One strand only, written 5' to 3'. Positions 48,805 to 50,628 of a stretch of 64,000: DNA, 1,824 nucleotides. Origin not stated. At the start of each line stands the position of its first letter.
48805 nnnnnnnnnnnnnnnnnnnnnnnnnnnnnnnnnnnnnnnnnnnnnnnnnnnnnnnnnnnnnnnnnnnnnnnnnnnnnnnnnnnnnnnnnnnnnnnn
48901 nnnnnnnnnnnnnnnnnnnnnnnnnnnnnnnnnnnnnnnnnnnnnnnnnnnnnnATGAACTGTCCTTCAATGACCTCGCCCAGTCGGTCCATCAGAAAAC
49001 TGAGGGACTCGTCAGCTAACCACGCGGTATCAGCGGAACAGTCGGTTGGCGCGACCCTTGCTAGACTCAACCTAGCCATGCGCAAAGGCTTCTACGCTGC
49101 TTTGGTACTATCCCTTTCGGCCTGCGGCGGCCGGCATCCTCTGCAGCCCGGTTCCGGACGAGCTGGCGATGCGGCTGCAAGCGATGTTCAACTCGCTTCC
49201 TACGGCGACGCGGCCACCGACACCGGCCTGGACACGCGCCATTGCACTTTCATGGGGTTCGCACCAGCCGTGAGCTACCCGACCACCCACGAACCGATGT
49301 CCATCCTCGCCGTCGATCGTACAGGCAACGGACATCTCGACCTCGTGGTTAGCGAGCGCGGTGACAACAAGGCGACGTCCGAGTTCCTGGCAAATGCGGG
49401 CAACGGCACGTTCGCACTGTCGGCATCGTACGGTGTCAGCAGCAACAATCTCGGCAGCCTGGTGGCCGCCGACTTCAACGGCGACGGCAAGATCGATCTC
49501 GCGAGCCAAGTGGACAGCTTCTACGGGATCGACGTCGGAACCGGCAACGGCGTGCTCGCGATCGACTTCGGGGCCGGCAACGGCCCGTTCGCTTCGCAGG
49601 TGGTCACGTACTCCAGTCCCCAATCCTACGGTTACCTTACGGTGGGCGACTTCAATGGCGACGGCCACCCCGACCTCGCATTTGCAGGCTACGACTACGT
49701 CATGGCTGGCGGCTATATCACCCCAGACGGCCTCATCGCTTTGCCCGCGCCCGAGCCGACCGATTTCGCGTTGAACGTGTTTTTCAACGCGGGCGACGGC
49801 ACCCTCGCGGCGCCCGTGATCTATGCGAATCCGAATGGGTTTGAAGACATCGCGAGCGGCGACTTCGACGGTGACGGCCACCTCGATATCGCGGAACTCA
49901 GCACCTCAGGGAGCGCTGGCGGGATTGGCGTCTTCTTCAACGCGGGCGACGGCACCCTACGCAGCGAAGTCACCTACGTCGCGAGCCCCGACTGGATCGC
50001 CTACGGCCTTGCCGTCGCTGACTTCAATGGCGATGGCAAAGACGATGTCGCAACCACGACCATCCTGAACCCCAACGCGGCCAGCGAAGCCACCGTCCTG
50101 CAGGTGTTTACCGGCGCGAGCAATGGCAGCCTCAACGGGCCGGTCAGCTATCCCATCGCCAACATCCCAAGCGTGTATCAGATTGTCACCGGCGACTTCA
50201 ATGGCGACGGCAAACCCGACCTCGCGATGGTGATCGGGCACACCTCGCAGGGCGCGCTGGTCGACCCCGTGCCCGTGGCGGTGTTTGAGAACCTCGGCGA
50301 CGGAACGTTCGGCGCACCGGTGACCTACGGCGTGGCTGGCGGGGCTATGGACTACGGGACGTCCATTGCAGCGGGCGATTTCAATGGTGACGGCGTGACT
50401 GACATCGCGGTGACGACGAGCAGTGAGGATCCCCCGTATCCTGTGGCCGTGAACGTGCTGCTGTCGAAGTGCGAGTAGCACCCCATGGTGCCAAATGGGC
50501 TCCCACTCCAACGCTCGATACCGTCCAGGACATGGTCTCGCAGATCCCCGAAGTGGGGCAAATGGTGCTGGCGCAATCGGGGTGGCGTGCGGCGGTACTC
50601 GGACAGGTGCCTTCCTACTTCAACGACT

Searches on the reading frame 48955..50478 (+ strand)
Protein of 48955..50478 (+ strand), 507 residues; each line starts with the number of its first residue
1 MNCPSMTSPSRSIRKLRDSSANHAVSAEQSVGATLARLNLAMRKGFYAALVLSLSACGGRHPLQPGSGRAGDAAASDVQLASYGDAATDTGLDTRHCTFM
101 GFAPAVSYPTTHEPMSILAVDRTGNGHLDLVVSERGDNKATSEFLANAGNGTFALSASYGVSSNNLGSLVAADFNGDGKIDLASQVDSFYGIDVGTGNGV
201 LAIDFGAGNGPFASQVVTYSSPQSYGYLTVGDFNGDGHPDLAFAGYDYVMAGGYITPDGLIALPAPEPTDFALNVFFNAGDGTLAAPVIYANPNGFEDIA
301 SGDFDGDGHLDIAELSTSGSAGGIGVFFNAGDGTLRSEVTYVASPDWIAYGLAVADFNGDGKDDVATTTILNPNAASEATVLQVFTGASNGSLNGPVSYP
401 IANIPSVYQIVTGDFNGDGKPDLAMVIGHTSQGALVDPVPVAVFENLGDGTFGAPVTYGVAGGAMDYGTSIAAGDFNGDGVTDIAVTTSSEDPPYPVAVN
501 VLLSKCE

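Call 20: search_protein_families(library=pfam, proteins=[window:48955-50478:+], max_evalue=0.001)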
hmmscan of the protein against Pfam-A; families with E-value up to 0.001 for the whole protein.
window:48955-50478:+ (507 aa): 2 families
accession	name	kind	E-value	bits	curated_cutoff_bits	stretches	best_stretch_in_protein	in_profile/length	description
PF13517.12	FG-GAP_3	-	5.5e-45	152.2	26.9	6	122-183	2-60/61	FG-GAP-like repeat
PF01839.29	FG-GAP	-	6.2e-32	109.4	22.1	4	468-492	2-26/37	FG-GAP repeat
